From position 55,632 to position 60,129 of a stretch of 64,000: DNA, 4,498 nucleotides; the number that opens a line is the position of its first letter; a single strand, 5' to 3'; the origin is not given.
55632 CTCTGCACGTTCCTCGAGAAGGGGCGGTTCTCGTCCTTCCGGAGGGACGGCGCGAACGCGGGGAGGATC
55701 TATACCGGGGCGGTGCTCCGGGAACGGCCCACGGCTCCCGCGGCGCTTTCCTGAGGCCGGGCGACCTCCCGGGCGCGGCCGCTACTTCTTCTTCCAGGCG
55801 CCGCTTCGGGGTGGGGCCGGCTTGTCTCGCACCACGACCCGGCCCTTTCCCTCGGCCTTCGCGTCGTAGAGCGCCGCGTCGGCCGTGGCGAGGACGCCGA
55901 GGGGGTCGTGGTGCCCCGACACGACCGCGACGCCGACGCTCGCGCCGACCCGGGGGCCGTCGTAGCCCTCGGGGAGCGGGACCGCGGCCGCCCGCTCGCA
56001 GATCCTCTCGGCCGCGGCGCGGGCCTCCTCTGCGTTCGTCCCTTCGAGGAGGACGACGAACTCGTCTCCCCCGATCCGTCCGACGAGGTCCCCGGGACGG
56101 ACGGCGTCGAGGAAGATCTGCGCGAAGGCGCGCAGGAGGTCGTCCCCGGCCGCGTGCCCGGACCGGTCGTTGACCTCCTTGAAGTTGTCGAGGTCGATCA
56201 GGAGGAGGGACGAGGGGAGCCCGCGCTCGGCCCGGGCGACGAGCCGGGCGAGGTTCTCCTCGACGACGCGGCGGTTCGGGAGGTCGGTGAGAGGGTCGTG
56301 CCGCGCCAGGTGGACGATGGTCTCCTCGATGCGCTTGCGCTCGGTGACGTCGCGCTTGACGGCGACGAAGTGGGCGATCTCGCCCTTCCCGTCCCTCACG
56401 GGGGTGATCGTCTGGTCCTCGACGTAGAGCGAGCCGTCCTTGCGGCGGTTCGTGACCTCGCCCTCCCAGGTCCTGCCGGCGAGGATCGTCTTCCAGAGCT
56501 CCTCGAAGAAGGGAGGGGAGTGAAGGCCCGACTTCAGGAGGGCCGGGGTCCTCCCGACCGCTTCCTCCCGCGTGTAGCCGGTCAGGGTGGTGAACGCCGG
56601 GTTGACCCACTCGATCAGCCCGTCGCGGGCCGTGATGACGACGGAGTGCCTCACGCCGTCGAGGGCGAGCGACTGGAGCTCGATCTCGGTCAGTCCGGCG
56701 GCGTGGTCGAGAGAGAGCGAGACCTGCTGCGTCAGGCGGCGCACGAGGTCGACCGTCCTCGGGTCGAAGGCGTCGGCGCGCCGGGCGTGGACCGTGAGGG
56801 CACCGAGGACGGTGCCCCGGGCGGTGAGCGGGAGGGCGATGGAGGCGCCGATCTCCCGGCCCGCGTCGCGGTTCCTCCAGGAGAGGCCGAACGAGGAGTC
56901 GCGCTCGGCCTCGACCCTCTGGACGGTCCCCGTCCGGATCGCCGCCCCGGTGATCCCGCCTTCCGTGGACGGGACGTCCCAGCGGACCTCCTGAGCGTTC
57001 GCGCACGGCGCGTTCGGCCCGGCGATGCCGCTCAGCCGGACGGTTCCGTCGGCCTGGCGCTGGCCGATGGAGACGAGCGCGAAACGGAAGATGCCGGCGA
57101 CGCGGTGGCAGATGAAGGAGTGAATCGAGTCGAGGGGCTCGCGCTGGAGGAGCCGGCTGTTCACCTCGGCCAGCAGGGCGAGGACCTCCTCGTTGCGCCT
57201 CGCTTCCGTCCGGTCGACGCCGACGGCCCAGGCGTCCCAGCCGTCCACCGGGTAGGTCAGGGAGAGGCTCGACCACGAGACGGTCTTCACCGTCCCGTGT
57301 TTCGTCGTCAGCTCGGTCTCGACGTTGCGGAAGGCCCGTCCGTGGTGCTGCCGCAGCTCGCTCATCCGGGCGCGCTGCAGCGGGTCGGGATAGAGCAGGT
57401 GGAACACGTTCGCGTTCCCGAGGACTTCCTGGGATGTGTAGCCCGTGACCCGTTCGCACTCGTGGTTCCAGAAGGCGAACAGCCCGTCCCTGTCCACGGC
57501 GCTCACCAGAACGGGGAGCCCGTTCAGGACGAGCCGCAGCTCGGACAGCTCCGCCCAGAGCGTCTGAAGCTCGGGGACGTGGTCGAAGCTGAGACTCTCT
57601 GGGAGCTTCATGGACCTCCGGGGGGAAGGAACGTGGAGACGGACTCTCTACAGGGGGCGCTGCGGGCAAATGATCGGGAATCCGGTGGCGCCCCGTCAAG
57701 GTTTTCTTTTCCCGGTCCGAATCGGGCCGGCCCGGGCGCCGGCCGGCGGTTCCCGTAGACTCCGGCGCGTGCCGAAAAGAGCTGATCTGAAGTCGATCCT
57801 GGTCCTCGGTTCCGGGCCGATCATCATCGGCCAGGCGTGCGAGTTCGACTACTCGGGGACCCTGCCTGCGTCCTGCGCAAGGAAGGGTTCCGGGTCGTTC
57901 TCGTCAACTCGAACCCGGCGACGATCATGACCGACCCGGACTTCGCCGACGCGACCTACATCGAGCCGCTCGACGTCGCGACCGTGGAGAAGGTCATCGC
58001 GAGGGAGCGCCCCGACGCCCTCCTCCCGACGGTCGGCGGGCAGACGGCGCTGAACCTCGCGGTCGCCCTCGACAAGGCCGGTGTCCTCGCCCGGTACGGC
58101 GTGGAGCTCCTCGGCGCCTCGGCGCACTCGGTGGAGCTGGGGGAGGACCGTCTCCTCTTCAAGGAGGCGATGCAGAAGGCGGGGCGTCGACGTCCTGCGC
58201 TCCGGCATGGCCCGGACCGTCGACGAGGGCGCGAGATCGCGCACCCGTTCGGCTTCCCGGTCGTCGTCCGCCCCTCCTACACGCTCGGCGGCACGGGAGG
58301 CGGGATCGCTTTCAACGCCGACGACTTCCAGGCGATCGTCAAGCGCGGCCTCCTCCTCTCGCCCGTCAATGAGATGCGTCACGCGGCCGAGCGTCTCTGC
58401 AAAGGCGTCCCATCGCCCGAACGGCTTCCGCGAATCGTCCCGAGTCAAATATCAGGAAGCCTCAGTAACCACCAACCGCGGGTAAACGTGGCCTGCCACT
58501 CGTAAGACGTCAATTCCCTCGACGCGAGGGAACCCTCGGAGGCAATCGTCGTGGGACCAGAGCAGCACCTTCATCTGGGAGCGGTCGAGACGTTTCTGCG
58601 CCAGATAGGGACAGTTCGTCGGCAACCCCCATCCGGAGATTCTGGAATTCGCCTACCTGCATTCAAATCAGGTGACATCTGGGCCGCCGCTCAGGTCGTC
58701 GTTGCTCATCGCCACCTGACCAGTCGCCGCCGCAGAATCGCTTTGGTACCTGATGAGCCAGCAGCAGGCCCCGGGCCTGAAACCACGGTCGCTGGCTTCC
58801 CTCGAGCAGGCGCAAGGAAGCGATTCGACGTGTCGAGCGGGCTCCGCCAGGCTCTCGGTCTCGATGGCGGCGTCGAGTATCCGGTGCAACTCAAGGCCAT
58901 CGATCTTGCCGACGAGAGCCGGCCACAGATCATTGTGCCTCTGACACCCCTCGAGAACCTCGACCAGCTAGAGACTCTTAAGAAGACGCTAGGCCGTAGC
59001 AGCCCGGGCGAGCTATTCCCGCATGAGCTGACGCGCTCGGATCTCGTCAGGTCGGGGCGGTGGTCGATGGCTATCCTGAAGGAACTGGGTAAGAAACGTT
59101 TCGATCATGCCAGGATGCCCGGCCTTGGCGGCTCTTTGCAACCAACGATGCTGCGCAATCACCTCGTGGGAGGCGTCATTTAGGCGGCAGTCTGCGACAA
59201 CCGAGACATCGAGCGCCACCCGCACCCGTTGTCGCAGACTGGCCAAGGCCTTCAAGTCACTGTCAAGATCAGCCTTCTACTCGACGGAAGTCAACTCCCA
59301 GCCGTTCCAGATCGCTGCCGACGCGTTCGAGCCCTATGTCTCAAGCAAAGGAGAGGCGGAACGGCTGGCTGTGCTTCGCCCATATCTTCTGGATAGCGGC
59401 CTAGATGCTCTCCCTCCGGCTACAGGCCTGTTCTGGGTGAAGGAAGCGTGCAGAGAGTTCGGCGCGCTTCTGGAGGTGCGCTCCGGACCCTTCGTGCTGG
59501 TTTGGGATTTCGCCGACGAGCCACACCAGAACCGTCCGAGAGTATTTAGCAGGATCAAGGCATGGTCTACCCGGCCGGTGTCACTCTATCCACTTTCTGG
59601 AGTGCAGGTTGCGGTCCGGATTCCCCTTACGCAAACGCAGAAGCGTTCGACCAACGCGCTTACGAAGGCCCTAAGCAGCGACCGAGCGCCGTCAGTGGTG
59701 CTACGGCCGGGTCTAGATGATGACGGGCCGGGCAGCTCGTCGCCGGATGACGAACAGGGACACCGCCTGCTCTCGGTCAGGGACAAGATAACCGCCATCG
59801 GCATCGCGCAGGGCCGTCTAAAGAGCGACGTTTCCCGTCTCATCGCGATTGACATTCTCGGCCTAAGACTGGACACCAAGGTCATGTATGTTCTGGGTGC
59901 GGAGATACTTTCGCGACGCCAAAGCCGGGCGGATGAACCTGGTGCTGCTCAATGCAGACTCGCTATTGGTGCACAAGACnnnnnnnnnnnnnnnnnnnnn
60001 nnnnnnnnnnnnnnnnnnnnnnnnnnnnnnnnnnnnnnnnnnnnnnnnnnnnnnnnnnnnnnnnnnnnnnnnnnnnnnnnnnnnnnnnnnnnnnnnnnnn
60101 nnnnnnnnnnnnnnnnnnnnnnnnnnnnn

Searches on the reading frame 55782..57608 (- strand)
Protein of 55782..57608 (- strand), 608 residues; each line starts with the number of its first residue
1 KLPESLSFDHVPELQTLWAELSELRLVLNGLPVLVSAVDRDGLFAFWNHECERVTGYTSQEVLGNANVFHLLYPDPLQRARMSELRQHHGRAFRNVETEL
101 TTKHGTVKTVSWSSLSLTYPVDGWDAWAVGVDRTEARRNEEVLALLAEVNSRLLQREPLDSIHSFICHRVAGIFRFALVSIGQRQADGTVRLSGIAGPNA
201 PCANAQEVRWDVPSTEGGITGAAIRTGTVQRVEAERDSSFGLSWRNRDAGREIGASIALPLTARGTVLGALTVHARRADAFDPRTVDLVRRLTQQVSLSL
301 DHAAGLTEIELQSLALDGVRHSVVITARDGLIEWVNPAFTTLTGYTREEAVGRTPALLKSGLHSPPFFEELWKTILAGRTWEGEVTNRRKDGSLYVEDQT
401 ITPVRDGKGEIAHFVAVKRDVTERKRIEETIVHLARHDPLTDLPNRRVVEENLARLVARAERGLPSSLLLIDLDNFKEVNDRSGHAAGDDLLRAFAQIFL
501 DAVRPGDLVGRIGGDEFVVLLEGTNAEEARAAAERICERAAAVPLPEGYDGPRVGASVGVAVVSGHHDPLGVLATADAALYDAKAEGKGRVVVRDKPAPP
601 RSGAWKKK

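Call 41: search_protein_families(library=pfam, proteins=[L005:214-4713:+, P0152], max_evalue=1)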
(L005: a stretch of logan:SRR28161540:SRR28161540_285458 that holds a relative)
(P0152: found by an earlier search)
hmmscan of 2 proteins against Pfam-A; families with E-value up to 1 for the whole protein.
L005:214-4713:+ (1500 aa): 1 family
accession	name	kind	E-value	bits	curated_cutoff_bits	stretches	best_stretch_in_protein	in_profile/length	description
PF00156.33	Pribosyltran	-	0.00063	19.5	26.3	1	904-945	89-130/158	Phosphoribosyl transferase domain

P0152 (418 aa): 3 families
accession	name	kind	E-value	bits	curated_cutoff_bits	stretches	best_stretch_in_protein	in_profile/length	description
PF01048.26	PNP_UDP_1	-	4.4e-11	43.1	25.1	1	174-405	2-222/233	Phosphorylase superfamily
PF00072.30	Response_reg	-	0.0085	16.7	30.2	1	86-111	56-81/111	Response regulator receiver domain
PF02579.22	Nitro_FeMo-Co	-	0.17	12.7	26.3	1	165-241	6-80/94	Dinitrogenase iron-molybdenum cofactor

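Call 42: search_protein_families(library=padloc, proteins=[L005:214-4713:+, P0152], max_evalue=1)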
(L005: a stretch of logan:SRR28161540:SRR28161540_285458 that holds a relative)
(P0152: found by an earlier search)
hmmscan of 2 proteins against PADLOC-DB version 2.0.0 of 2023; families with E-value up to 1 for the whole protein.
L005:214-4713:+ (1500 aa): 0 families

P0152 (418 aa): 2 families
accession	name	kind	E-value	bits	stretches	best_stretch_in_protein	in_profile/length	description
PDLC04726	PDC-M60C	-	3.5e-21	73.6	1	214-412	197-398/407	-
PDLC00759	Effector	-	4.2e-13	46.6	1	219-416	296-502/506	PN-superfamily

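Call 48: search_protein_families(library=ncbifam, proteins=[L005:214-4713:+, P0152], max_evalue=1)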
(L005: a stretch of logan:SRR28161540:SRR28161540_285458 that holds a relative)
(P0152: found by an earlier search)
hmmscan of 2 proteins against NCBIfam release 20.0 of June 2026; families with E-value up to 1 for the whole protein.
L005:214-4713:+ (1500 aa): 4 families
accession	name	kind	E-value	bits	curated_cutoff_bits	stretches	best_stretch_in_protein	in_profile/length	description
NF006605.0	PRK09162.1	equivalog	0.00013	21.4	181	1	904-968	100-162/183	hypoxanthine-guanine phosphoribosyltransferase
NF004689.0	PRK06031.1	equivalog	0.0036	16.6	175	0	688-756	153-223/233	phosphoribosyltransferase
NF002620.0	PRK02277.1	subfamily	0.0037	17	115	0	904-942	143-181/201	orotate phosphoribosyltransferase-like protein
NF005592.0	PRK07322.1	subfamily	0.18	11.2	143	0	688-732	119-162/180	adenine phosphoribosyltransferase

P0152 (418 aa): 7 families
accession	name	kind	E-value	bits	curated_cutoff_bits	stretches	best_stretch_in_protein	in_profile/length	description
NF004079.0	PRK05584.1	equivalog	3.5e-12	46.3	169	1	174-406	3-218/232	5'-methylthioadenosine/adenosylhomocysteine nucleosidase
NF004489.0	PRK05819.1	subfamily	9.3e-05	21.8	230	1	203-269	46-111/236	DeoD-type purine-nucleoside phosphorylase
TIGR01704.1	MTA_SAH-Nsdase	equivalog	0.00051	19.6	73.8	1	337-407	147-218/229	5'-methylthioadenosine/S-adenosylhomocysteine nucleosidase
TIGR00107.1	deoD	equivalog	0.0043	16.6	232.25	1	202-267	41-104/232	purine-nucleoside phosphorylase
NF004168.0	PRK05634.1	equivalog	0.0063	16.3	129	1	337-405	109-175/185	nucleosidase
TIGR03664.1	fut_nucase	equivalog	0.16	11.7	124.7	1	175-394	2-208/228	futalosine hydrolase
TIGR03468.1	HpnG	hypoth_equivalog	0.17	11.4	187.1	1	326-392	96-161/212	hopanoid-associated phosphorylase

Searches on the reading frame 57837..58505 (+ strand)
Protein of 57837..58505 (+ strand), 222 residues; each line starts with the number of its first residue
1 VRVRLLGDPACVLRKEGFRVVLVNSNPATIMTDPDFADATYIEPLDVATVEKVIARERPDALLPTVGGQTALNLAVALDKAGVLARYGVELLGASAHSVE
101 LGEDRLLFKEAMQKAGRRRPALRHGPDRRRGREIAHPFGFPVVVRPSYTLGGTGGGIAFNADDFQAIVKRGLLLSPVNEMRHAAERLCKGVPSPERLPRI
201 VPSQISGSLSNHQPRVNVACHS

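Call 18: search_solved_structures(query=window:57837-58505:+, show_alignments=1)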
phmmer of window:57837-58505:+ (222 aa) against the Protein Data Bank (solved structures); distinct sequences matched with E-value up to 0.001: 6.
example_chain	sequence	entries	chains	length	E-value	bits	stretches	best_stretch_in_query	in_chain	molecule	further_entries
1bxr_A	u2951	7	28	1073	5.8e-80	271.1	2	8-180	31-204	CARBAMOYL-PHOSPHATE SYNTHASE | CARBAMOYL PHOSPHATE SYNTHETASE: LARGE SUBUNIT | CARBAMOYL PHOSPHATE SYNTHETASE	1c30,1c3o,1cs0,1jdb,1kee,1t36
1ce8_A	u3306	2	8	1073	5.5e-79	268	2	8-180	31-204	PROTEIN (CARBAMOYL-PHOSPHATE SYNTHASE) | carbamoyl phosphate synthetase large chain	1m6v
1a9x_A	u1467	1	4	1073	7.2e-78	264.3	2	8-180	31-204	CARBAMOYL PHOSPHATE SYNTHETASE (LARGE CHAIN)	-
5dot_A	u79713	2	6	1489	1.3e-40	142.6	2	12-165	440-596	Carbamoyl-phosphate synthase [ammonia], mitochondrial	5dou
6uel_A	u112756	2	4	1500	1.3e-40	142.5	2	12-165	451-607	Carbamoyl-phosphate synthase [ammonia], mitochondrial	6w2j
3vpd_A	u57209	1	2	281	0.0007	22.5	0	53-154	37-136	Ribosomal protein S6 modification protein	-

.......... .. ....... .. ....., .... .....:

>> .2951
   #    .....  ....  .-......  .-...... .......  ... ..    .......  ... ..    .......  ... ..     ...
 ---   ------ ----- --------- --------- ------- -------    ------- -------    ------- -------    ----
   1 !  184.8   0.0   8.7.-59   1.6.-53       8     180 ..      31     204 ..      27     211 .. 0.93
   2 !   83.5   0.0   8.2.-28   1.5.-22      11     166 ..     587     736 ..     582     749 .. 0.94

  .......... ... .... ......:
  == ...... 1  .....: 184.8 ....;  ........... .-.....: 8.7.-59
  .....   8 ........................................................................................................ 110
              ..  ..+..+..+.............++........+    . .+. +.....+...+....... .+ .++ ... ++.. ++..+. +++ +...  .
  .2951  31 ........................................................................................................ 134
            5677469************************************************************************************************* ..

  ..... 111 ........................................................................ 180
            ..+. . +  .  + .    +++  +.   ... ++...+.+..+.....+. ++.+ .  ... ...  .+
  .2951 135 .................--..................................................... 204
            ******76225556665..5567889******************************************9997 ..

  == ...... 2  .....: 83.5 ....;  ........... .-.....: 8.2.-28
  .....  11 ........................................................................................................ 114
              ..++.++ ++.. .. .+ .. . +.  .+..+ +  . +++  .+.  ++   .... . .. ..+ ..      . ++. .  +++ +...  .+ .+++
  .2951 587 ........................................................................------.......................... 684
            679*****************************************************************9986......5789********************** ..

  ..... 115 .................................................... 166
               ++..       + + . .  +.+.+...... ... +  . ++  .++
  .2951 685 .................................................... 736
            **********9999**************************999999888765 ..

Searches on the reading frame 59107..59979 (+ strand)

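Call 3: search_protein_families(library=pfam, proteins=[window:59107-59979:+], max_evalue=0.1)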
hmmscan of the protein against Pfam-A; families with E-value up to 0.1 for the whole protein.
window:59107-59979:+ (291 aa): 1 family
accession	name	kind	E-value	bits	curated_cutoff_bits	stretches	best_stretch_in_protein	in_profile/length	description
PF13132.12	DUF3950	-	0.041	14.2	25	1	110-117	20-27/30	Domain of unknown function (DUF3950)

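Call 4: search_protein_families(library=padloc, proteins=[window:59107-59979:+], max_evalue=0.1)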
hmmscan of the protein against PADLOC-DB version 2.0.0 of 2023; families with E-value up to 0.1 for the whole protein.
window:59107-59979:+ (291 aa): 0 families
